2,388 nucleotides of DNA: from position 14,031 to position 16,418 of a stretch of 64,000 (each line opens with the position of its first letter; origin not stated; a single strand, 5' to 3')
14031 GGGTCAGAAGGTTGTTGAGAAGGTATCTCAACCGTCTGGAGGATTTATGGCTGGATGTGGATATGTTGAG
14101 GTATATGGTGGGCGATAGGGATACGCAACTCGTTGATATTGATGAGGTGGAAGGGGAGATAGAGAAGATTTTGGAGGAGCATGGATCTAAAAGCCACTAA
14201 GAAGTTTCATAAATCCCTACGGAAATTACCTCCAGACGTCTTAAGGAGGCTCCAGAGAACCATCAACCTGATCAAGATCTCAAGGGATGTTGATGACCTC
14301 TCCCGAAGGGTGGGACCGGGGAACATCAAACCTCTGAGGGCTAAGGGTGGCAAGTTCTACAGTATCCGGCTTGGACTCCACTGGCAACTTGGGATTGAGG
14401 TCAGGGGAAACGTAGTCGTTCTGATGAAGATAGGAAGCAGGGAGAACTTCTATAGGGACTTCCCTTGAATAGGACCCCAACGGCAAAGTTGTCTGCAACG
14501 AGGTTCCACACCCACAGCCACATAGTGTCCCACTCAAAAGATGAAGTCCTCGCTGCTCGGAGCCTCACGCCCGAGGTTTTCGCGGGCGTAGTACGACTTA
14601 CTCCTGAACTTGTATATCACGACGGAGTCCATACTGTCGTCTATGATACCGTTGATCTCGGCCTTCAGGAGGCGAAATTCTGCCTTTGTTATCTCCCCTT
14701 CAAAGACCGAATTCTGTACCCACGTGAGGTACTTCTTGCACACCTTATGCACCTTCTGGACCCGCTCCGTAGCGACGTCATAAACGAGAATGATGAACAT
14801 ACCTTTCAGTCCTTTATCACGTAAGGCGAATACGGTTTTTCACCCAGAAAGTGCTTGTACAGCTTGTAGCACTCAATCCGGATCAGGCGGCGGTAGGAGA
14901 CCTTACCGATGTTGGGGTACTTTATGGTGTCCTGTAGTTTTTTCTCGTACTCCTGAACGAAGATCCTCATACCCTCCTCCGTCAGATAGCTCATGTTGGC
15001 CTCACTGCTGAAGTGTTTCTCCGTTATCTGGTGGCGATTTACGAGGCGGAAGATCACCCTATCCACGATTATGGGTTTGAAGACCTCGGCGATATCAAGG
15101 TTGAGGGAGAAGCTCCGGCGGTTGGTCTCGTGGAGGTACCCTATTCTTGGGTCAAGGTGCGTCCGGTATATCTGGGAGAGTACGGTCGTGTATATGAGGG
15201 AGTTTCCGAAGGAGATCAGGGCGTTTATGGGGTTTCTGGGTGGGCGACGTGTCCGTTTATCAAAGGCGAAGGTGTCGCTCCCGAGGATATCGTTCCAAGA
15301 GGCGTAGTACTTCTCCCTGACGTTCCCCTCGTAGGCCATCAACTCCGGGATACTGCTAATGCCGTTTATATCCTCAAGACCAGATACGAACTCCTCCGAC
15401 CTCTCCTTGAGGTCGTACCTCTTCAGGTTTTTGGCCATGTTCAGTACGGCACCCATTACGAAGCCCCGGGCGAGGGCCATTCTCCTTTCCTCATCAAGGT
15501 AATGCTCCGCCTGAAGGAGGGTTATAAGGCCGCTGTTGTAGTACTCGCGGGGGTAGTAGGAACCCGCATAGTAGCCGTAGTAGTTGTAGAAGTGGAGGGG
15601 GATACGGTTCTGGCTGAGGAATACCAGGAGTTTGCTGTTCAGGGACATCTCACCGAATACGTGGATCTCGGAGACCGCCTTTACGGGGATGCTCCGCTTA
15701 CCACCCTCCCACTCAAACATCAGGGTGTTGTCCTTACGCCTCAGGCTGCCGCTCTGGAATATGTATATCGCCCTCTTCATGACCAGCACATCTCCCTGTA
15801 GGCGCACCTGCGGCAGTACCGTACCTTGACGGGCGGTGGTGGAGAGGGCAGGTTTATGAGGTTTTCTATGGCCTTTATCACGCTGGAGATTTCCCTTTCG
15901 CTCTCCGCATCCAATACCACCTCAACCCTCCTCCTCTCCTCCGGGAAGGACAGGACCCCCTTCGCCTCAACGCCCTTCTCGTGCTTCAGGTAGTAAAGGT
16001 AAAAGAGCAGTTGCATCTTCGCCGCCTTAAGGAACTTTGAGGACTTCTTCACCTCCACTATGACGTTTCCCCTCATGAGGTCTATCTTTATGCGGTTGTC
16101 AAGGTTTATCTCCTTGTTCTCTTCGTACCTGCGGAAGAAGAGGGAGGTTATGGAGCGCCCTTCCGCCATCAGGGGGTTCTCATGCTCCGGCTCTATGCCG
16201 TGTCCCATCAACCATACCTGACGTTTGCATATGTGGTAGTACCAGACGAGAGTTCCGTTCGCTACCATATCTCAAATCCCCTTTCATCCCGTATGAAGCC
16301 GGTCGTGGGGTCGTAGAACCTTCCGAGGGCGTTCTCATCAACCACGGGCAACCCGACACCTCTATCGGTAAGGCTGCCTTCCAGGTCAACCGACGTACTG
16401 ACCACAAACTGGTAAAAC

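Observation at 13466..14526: Toxin-antitoxin-like module flanked by 34-bp direct repeats, inserted between the CRISPR leader and cas2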

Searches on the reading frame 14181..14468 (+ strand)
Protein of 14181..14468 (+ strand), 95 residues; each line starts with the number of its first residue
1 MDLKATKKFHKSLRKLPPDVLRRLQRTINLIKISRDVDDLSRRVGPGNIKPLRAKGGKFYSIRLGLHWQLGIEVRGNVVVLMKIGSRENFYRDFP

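Call 4: search_protein_families(library=pfam, proteins=[window:14181-14468:+], max_evalue=1)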
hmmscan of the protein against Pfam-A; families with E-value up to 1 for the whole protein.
window:14181-14468:+ (95 aa): 3 families
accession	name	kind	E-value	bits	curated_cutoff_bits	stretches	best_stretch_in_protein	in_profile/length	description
PF15781.12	ParE-like_toxin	-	1.8e-05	25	28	1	5-93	3-85/87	ParE-like toxin of type II bacterial toxin-antitoxin system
PF05015.19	HigB-like_toxin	-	0.00019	22.3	27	1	11-79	16-83/91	RelE-like toxin of type II toxin-antitoxin system HigB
PF24732.2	ParE_like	-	0.049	14.1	24.4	1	40-89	14-64/67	ParE-like toxin domain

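Call 7: find_encoding_contigs(protein=window:14181-14468:+, flank=10000, max_places=10)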
Protein window:14181-14468:+ (95 aa): 1 contig read that carries it; 1 place shown.
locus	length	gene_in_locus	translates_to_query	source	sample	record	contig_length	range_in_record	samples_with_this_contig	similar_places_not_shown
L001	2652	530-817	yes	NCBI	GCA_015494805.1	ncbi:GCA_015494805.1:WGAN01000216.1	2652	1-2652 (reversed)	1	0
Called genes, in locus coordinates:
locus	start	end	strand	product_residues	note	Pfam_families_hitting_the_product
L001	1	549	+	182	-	?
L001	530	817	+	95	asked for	PF15781:ParE-like_toxin (faint)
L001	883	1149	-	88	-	PF09827:CRISPR_Cas2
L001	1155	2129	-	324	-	PF01867:Cas_Cas1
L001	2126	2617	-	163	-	PF01930:Cas_Cas4, PF12705:PDDEXK_1 (weak)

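Call 8: search_protein_families(library=ncbifam, proteins=[window:14181-14468:+], max_evalue=1)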
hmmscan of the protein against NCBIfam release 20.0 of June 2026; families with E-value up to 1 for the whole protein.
window:14181-14468:+ (95 aa): 0 families

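Call 9: search_protein_families(library=padloc, proteins=[window:14181-14468:+], max_evalue=1)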
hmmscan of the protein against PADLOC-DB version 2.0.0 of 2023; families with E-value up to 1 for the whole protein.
window:14181-14468:+ (95 aa): 1 family
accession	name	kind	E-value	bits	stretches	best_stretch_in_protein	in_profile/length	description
PDLC01934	CARF7--CARF_RelE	-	0.041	11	1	3-87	273-357/359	-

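Call 11: find_homologous_proteins(query=window:14181-14468:+, max_evalue=0.001)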
Query window:14181-14468:+ (95 aa): 4 proteins with E <= 0.001 among 6 candidates.
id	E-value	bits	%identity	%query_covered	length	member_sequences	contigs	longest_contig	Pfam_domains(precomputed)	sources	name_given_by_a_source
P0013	2.1e-53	196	96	100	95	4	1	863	PF15781.13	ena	-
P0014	3.4e-46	173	83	100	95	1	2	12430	PF15781.13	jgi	-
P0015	5.0e-38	147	69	100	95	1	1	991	-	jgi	-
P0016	6.1e-33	130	62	100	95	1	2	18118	-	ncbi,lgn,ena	-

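Call 28: find_encoding_contigs(protein=P0016, flank=8000, max_places=3)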
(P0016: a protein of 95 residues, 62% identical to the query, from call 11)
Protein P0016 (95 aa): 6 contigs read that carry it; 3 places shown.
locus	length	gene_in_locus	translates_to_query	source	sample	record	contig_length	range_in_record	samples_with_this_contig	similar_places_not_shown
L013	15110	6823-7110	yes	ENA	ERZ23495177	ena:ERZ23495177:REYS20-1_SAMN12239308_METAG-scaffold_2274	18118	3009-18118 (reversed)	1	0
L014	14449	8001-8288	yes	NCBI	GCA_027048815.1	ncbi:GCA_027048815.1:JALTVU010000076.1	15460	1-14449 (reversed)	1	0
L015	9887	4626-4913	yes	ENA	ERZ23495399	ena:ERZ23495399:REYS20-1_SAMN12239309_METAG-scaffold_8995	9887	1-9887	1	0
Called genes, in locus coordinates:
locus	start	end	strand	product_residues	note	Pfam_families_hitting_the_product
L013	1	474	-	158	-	?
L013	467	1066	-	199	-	PF27728:UCP028438 (weak)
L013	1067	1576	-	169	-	-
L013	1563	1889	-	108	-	PF10934:Sheath_initiator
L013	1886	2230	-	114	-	-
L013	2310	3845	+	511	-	PF04233:Phage_Mu_F (weak)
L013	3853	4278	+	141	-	-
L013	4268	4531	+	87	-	-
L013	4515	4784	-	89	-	-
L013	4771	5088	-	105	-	-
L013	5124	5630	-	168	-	-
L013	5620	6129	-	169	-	PF01510:Amidase_2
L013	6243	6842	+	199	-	-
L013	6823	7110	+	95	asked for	-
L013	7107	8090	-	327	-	-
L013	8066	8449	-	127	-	-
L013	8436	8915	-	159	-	PF19512:DUF6046 (weak)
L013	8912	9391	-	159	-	-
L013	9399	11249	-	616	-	-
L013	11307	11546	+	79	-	-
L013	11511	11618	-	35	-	-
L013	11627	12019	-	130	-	PF20941:DUF6848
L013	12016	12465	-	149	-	-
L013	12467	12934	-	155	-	PF10758:DUF2586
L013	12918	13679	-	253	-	-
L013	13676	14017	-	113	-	-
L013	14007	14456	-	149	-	PF11351:GTA_holin_3TM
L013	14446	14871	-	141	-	-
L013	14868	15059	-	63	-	-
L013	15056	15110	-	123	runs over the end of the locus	-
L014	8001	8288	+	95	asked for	-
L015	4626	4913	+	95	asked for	-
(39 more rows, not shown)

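Call 52: predict_structure(alignment_id=A2)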
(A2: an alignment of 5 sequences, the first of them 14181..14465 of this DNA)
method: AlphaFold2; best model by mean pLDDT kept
length: 95 residues; sequences in the alignment: 5
mean_pLDDT: 87.0   pTM: 0.76
mean pLDDT of the five models: 87.0, 86.9, 86.3, 83.8, 66.3
residues with pLDDT >= 90: 43; 70-90: 48; 50-70: 4; < 50: 0
segments of 3 or more residues with pLDDT < 50: none
pLDDT, mean of each block of 10 residues (from residue 1): 89 86 92 91 88 81 89 91 86 66
secondary structure, 60 per line:
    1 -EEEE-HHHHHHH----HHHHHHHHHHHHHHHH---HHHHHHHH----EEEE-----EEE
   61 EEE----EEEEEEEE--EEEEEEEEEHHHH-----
elements in order: E2-5 H7-13 H18-33 H37-44 E49-52 E58-63 E68-75 E78-86 H87-90

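Call 59: fold_search(model_id=the predicted structure, library=pdb)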
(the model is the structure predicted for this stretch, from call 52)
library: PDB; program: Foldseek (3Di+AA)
matches with E <= 10: 654; with E <= 0.001: 26
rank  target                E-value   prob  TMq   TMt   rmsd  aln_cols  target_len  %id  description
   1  3bpq_B                6.4e-06  1.00  0.59  0.65   4.9        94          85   26  Crystal Structure of RelB-RelE antitoxin-toxin complex from Methanococcus jannaschii (released 2008-12-23)
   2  3bpq_D                1.3e-05  1.00  0.70  0.76   3.1        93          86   27  Crystal Structure of RelB-RelE antitoxin-toxin complex from Methanococcus jannaschii (released 2008-12-23)
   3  9lew_B                5.4e-05  1.00  0.71  0.74   2.7        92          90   18  The crystal structure of DinJ-YafQ complex from Vibrio cholerae (released 2025-07-30)
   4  1wmi_A                1.1e-04  1.00  0.67  0.72   2.9        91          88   21  Crystal structure of archaeal RelE-RelB complex from Pyrococcus horikoshii OT3 (released 2005-03-15)
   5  8yxv_E                1.5e-04  1.00  0.66  0.74   3.0        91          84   18  Toxin-antitoxin complex from Streptococcus pneumoniae (released 2025-04-09)
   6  4mct_D                1.6e-04  1.00  0.69  0.71   3.5        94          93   17  P. vulgaris HIGBA structure, crystal form 1 (released 2013-12-11)
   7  2khe_MODEL_1_A        2.3e-04  1.00  0.65  0.68   4.2        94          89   21  Solution Structure of the Bacterial Toxin Rele from Thermus Thermophilus HB8 (released 2010-03-31)
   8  4ypb_QY               3.8e-04  1.00  0.67  0.70   3.4        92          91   16  Precleavage 70S structure of the P. vulgaris HigB DeltaH92 toxin bound to the AAA codon (released 2015-10-21)
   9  2a6r_C                4.0e-04  1.00  0.64  0.71   3.1        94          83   17  Crystal structure of YoeB under PEG condition (released 2005-08-23)
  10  4mmj                  4.0e-04  1.00  0.54  0.57   5.7        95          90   12  crystal structure of YafQ from E.coli strain BL21(DE3) (released 2014-06-25)
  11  4lsy_A                4.3e-04  1.00  0.60  0.63   4.0        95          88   20  Crystal structure of copper-bound L66S mutant toxin from Helicobacter pylori (released 2014-02-05)
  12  1z8m_MODEL_1_A        4.6e-04  1.00  0.57  0.61   4.0        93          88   18  Solution structure of the conserved hypothtical protein HP0894 from Helicobacter pylori (released 2005-11-01)
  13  4px8                  4.9e-04  1.00  0.70  0.67   2.9       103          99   16  Structure of P. vulgaris HigB toxin (released 2015-10-21)
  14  9chl_B                4.9e-04  1.00  0.64  0.67   3.1        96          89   19  P. vulgaris tetrameric HigBA- operator 2 DNA (released 2025-07-02)
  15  5ixl_B                5.6e-04  1.00  0.70  0.68   3.1        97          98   18  Structure of P. vulgaris HigB toxin Y91A variant (released 2016-07-20)
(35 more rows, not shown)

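Call 66: find_related_loci(query=A2, collection=viral_contigs, flank=8000)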
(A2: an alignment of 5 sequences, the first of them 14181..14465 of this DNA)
Query A2 (95 aa) in viral_contigs; peptide patterns used: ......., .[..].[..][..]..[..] (x = any residue, [..] = any of these).
83 stretches matched a pattern, but none encodes a relative of the query by tblastn (E <= 1e-3).

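Call 71: search_protein_families(library=phrogs, proteins=[window:14181-14465:+, L013:2310-3842:+, L013:7110-8090:-, L013:9402-11249:-, L013:12470-12934:-, L013:12921-13679:-, L013:470-1066:-, L013:8069-8449:-], max_evalue=0.001)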
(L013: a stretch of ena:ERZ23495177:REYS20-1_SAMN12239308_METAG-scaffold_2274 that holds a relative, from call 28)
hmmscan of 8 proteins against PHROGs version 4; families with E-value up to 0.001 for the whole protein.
window:14181-14465:+ (95 aa): 1 family
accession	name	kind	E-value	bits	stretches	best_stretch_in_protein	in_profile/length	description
phrog_1213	-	moron, auxiliary metabolic gene and host takeover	3.5e-08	34.9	1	1-92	3-88/88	RelE-like toxin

L013:2310-3842:+ (511 aa): 12 families
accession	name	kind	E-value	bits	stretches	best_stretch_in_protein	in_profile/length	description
phrog_13868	-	unknown function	4.5e-17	63.1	1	139-256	166-281/359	-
phrog_241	-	head and packaging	1.5e-16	61.6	1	156-311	167-278/679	head morphogenesis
phrog_115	-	head and packaging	1.2e-14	55.4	1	196-306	255-317/665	minor head protein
phrog_6577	-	unknown function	1.3e-09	37.9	1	126-240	100-209/1066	-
phrog_18054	-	unknown function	6.6e-08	33.4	1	186-305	207-323/333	-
phrog_9907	-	head and packaging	1.1e-07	32.4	1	183-306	142-258/421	minor head protein and DNA pilot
phrog_30193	-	unknown function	6.2e-07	29.6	1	205-302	186-275/360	-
phrog_595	-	head and packaging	8.2e-07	29.7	1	145-306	184-297/513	head maturation protease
phrog_2841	-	head and packaging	1.1e-06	29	1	201-235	249-283/525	minor head protein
phrog_4728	-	head and packaging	1.6e-05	24.9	1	135-306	178-299/591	head morphogenesis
phrog_2662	-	head and packaging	5.7e-05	22.9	1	128-235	566-677/717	portal protein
phrog_19480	-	head and packaging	9.6e-05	21.8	1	144-236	632-718/737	head morphogenesis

L013:7110-8090:- (327 aa): 5 families
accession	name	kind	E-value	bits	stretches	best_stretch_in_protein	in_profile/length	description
phrog_4930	-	tail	2e-33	117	1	3-323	3-311/319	baseplate hub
phrog_52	-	tail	1.3e-06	28.6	1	249-321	437-510/677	tail protein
phrog_400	-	tail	3.7e-05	23.8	0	247-313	265-326/654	tail protein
phrog_33423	-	unknown function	0.00012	22.2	0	8-81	10-85/268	-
phrog_196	-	tail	0.00023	20.9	1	81-316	185-350/536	baseplate hub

L013:9402-11249:- (616 aa): 21 families
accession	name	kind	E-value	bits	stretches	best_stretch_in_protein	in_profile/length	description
phrog_973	-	tail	6.6e-41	141.2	1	73-323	130-395/1465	tail length tape measure protein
phrog_12798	-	tail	1.4e-33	117.2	1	70-480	59-417/1031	tail length tape measure protein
phrog_16017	-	unknown function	3.6e-33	115.5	1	50-311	228-488/1234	-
phrog_9959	-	tail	7.8e-23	81.1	1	21-251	23-248/1708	tail length tape measure protein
phrog_31957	-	unknown function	8.1e-18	65.1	1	73-308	228-478/1134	-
phrog_1942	-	tail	1.8e-16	60.9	1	80-251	160-325/1178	tail length tape measure protein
phrog_33570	-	unknown function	5.7e-16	59.1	1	75-263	258-443/686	-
phrog_26804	-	unknown function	1e-15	57.6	1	77-352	147-401/1066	-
phrog_1292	-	tail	9.1e-14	51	1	74-277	269-476/1523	tail length tape measure protein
phrog_2335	-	tail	2.6e-09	36.6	1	23-430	458-840/1536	tail length tape measure protein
phrog_1686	-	tail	6.8e-09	35.1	1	74-596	129-512/1224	tail length tape measure protein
phrog_58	-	tail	7.4e-09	35.5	1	71-355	324-643/1544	tail length tape measure protein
phrog_5062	-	tail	1.4e-08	35.1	1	72-148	160-236/753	tail length tape measure protein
phrog_167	-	tail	3.1e-08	32.8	1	70-558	351-724/1555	tail length tape measure protein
phrog_21157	-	tail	3.9e-07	29.8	1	17-272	232-500/782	minor tail protein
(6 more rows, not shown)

L013:12470-12934:- (155 aa): 1 family
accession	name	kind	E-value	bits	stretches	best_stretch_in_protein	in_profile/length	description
phrog_907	-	tail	8e-13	49.2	1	4-148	219-367/376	tail sheath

L013:12921-13679:- (253 aa): 1 family
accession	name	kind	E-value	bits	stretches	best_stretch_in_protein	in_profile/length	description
phrog_907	-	tail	3.8e-08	33.8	1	133-240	121-216/376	tail sheath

L013:470-1066:- (199 aa): 9 families
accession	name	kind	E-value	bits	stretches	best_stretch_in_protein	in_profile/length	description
phrog_1160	-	tail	4.8e-12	46.4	1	51-125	63-133/528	baseplate protein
phrog_7378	-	tail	1.3e-11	44.7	1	52-118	62-126/736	baseplate protein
phrog_4411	-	head and packaging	3.1e-10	39.8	1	47-122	45-117/834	virion structural protein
phrog_13726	-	unknown function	4.6e-09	36.2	1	52-106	50-102/800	-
phrog_5502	-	unknown function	2.5e-08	32.8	1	42-123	40-118/1568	-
phrog_5857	-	tail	2.9e-06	27.8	1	40-101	44-105/220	baseplate wedge subunit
phrog_2386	-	head and packaging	3.6e-06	26.4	1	52-101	52-99/1012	virion structural protein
phrog_23130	-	tail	2.9e-05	24.8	1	50-102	44-98/362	tail protein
phrog_6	-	tail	0.00085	19.1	0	42-72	116-146/548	baseplate wedge subunit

L013:8069-8449:- (127 aa): 4 families
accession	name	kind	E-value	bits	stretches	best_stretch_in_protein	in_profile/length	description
phrog_7145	-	tail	4.7e-10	40.6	1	4-55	43-94/108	baseplate wedge subunit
phrog_380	-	lysis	8.9e-10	39.1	1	3-59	185-241/309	endolysin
phrog_46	-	tail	2.6e-07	31.7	1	1-69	7-72/130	baseplate hub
phrog_21966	-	unknown function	2e-06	28.9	1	2-53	95-145/146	-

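Call 82: search_solved_structures(query=A2, max_evalue=1, show_alignments=2)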
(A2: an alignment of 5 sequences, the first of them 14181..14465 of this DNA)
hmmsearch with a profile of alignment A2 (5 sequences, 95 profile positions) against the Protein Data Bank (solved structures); distinct sequences matched with E-value up to 1: 2.
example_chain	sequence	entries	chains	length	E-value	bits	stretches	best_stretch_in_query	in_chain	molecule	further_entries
3bpq_B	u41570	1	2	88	6.3e-08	35.9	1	2-95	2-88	Toxin RelE3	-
3iwf_A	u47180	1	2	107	0.99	12.8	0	6-67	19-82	Transcription regulator RpiR family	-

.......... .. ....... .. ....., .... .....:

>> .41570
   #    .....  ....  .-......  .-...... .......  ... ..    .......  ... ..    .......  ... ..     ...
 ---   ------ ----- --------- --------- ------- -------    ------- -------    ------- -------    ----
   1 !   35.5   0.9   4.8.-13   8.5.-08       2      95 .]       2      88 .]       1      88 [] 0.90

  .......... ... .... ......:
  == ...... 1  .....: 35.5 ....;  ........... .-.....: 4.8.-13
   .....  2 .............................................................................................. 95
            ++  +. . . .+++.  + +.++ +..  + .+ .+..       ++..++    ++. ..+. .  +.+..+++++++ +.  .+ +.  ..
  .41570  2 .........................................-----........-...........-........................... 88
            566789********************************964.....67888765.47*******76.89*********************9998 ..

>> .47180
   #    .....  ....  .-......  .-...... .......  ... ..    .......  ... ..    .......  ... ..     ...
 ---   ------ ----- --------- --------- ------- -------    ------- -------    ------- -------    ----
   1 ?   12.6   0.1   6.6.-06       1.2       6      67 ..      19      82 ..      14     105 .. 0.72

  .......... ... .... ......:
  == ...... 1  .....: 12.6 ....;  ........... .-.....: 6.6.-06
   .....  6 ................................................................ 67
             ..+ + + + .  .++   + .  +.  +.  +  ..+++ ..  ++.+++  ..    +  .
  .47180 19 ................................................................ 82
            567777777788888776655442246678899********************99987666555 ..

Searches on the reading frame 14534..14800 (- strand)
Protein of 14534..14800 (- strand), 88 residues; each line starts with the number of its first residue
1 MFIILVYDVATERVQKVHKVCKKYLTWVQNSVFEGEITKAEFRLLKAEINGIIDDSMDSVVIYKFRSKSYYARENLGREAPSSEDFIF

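Call 4: search_protein_families(library=pfam, proteins=[window:14534-14800:-], max_evalue=1)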
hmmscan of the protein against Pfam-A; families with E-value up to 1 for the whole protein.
window:14534-14800:- (88 aa): 3 families
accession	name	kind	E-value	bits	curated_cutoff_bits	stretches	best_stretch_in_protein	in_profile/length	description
PF09827.14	CRISPR_Cas2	-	1.1e-23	83.6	23.8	1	1-70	1-71/74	CRISPR associated protein Cas2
PF09851.14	SHOCT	-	0.1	12.8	27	1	34-49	12-27/28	Short C-terminal domain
PF04489.18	DUF570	-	0.17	10.9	25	1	22-57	229-263/456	Protein of unknown function (DUF570)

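Call 80: search_protein_families(library=ncbifam, proteins=[window:14534-14800:-], max_evalue=0.00001)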
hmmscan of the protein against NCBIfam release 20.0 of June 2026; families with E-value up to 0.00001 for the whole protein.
window:14534-14800:- (88 aa): 1 family
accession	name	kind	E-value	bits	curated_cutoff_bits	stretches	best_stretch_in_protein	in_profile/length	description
TIGR01573.1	cas2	equivalog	2.5e-14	53.3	24.5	1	1-85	1-92/96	CRISPR-associated endonuclease Cas2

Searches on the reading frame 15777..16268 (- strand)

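Call 4: search_protein_families(library=pfam, proteins=[window:15777-16268:-], max_evalue=1)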
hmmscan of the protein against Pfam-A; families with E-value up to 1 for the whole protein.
window:15777-16268:- (163 aa): 4 families
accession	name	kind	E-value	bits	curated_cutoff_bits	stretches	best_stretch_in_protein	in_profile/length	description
PF01930.23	Cas_Cas4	-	1.6e-54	184.8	22.7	1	4-163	1-160/160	Domain of unknown function DUF83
PF12705.13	PDDEXK_1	-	4.7e-06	27.2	22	1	68-161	138-246/247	PD-(D/E)XK nuclease superfamily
PF13366.12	PDDEXK_3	-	0.00096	19.9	22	1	52-100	53-102/117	PD-(D/E)XK nuclease superfamily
PF04153.24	NOT2_3_5_C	-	0.35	11.4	27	0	71-97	32-58/126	NOT2/NOT3/NOT5 C-terminal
